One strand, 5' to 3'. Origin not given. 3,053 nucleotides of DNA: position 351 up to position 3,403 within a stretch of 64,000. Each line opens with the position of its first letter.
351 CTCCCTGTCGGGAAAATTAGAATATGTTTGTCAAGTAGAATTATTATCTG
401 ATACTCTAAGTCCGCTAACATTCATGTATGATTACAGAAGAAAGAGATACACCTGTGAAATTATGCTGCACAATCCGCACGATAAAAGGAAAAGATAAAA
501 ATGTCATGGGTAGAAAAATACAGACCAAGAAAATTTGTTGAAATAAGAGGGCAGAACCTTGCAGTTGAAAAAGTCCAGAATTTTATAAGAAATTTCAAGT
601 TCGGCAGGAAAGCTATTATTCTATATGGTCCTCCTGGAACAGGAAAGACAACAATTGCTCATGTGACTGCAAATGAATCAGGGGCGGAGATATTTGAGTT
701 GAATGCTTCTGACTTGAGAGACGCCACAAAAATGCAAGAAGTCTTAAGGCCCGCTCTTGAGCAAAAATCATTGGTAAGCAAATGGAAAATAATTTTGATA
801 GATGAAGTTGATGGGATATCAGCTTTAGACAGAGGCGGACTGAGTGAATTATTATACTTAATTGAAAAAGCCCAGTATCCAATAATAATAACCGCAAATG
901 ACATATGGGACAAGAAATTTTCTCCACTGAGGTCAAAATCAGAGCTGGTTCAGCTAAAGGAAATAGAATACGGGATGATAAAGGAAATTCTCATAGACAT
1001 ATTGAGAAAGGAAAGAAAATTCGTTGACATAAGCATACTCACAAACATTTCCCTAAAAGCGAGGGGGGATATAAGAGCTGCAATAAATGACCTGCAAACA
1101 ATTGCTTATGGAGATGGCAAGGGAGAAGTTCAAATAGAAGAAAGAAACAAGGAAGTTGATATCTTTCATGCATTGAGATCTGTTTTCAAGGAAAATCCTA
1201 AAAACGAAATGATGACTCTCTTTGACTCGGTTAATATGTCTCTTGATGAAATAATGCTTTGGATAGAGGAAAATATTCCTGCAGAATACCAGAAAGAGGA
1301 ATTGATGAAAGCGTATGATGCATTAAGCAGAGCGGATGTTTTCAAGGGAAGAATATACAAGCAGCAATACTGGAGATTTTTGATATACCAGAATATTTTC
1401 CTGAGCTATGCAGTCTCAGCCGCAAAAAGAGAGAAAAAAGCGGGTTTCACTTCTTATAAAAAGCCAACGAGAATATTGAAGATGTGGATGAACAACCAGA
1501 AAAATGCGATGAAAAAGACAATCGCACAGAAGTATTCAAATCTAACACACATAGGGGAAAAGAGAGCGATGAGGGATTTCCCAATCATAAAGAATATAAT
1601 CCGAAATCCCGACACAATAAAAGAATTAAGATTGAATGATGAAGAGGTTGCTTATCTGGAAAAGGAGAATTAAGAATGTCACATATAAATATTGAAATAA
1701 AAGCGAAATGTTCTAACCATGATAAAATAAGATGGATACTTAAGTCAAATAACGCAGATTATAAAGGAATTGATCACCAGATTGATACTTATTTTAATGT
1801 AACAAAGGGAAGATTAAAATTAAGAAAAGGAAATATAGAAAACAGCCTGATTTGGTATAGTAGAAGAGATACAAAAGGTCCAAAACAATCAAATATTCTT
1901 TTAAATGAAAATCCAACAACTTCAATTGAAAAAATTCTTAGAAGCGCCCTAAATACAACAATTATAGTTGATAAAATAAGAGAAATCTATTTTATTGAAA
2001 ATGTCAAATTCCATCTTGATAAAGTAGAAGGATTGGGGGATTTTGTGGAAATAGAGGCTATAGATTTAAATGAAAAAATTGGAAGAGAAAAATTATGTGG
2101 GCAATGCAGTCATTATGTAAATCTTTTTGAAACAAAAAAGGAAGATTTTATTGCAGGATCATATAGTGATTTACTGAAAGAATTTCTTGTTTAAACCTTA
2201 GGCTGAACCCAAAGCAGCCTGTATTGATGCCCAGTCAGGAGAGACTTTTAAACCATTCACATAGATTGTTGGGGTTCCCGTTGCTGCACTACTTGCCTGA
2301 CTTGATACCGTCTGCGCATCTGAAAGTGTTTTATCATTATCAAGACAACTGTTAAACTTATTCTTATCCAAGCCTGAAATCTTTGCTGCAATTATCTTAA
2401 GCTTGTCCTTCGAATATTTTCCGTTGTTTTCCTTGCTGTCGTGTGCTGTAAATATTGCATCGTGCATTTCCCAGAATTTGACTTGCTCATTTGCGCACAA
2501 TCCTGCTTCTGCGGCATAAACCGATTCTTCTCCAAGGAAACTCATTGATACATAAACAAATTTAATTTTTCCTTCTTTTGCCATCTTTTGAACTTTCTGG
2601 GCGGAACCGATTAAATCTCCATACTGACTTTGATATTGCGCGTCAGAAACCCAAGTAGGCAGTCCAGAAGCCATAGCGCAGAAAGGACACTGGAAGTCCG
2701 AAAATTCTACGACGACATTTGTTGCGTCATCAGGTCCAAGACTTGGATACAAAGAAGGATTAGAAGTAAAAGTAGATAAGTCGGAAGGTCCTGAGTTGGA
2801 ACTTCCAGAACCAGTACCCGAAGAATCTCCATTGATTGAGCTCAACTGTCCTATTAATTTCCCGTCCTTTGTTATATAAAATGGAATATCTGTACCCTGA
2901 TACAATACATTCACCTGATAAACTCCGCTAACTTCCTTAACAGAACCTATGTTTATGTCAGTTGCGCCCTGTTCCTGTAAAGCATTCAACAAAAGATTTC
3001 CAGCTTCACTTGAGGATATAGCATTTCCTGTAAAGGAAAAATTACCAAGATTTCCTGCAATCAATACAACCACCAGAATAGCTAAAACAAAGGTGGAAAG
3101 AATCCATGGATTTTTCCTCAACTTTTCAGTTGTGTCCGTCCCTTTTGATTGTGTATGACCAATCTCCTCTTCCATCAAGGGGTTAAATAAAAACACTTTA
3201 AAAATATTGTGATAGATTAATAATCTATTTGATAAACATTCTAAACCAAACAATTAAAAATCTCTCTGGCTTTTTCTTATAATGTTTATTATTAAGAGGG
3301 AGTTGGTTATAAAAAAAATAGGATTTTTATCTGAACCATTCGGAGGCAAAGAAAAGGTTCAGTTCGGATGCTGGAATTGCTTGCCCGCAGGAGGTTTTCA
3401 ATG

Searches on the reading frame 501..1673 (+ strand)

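Call 88: search_protein_families(library=pfam, proteins=[window:501-1673:+], max_evalue=0.00001)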
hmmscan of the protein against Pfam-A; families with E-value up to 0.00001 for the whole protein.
window:501-1673:+ (390 aa): 5 families
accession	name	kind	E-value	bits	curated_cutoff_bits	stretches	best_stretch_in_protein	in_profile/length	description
PF00004.35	AAA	-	3.4e-18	66.8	21.2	1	39-144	1-119/131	ATPase family associated with various cellular activities (AAA)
PF05496.18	RuvB_N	-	5e-09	36.5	27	1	8-108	2-98/159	Holliday junction DNA helicase RuvB P-loop domain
PF13173.12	AAA_14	-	1.7e-06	28.5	27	1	36-110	2-78/129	AAA domain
PF03215.21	Rad17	-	2.8e-06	27.8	23.8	0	2-82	8-92/186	Rad17 P-loop domain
PF01695.23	IstB_IS21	-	2.8e-06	27.5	24.1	1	36-134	92-194/238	IstB-like ATP binding protein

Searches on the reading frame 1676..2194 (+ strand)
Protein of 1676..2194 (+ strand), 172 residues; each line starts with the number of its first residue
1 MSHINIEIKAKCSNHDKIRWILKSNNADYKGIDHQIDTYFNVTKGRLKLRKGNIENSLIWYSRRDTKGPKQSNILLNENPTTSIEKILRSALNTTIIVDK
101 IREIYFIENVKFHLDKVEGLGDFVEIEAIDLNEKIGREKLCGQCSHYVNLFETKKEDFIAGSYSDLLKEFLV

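Call 88: search_protein_families(library=pfam, proteins=[window:1676-2194:+], max_evalue=0.00001)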
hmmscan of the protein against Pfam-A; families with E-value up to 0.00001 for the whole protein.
window:1676-2194:+ (172 aa): 1 family
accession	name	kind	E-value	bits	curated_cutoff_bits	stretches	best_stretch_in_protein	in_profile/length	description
PF01928.26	CYTH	-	2.9e-14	53.7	23.2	1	4-133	2-150/179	CYTH domain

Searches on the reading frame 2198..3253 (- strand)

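Call 88: search_protein_families(library=pfam, proteins=[window:2198-3253:-], max_evalue=0.00001)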
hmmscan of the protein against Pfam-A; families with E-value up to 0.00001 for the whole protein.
window:2198-3253:- (351 aa): 2 families
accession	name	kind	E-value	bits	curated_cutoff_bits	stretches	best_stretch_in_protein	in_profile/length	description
PF13462.12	Thioredoxin_4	-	2.8e-19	70.4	23.2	1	222-348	40-163/165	Thioredoxin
PF01323.26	DSBA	-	2.7e-07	31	25.6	1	180-336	1-176/191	DSBA-like thioredoxin domain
